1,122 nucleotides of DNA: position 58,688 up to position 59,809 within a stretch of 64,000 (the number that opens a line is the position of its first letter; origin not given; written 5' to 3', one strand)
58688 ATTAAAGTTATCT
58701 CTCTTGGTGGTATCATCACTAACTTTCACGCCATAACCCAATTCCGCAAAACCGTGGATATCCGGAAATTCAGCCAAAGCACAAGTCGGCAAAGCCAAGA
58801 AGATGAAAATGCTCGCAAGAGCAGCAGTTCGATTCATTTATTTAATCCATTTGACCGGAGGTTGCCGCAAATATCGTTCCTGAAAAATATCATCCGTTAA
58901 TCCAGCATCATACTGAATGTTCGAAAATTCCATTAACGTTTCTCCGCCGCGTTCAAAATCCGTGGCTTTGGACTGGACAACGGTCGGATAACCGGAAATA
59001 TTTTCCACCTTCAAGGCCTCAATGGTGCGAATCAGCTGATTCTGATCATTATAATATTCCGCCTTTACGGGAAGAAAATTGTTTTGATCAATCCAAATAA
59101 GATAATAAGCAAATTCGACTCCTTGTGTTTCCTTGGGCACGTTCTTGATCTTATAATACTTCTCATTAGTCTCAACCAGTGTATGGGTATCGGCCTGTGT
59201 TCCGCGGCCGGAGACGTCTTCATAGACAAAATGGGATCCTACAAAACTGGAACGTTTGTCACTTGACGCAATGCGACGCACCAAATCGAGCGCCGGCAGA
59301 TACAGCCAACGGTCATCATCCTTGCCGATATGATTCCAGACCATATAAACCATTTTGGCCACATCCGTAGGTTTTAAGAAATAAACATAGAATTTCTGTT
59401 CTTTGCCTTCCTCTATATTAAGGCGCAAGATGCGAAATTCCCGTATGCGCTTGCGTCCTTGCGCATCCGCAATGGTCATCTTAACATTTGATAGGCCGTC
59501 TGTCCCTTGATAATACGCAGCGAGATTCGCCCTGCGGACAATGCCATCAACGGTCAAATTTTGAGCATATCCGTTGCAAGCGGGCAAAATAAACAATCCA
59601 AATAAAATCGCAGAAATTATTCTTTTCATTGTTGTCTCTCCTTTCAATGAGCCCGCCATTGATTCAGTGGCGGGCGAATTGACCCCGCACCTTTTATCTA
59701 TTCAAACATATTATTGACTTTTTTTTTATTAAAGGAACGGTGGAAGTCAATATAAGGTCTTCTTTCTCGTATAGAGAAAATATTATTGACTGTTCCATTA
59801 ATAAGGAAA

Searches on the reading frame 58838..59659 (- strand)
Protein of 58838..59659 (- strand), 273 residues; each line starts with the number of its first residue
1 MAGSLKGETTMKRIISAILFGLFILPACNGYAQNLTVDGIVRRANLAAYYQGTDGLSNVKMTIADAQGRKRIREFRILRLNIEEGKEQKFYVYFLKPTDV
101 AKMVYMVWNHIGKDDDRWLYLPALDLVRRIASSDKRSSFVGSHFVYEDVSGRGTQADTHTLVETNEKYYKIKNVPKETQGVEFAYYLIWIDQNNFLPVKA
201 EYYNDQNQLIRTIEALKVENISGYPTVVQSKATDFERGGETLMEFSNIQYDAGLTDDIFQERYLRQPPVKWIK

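Call 57: search_protein_families(library=pfam, proteins=[window:58838-59659:-], max_evalue=0.00001)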
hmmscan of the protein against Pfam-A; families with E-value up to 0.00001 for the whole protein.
window:58838-59659:- (273 aa): 2 families
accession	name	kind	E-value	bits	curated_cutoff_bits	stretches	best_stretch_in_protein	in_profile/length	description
PF17131.11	LolA_like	-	5.2e-56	189.6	30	1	87-266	2-184/184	Outer membrane lipoprotein-sorting protein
PF07044.18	DUF1329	-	4.7e-06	26.6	23.1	0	83-182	136-242/368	Protein of unknown function (DUF1329)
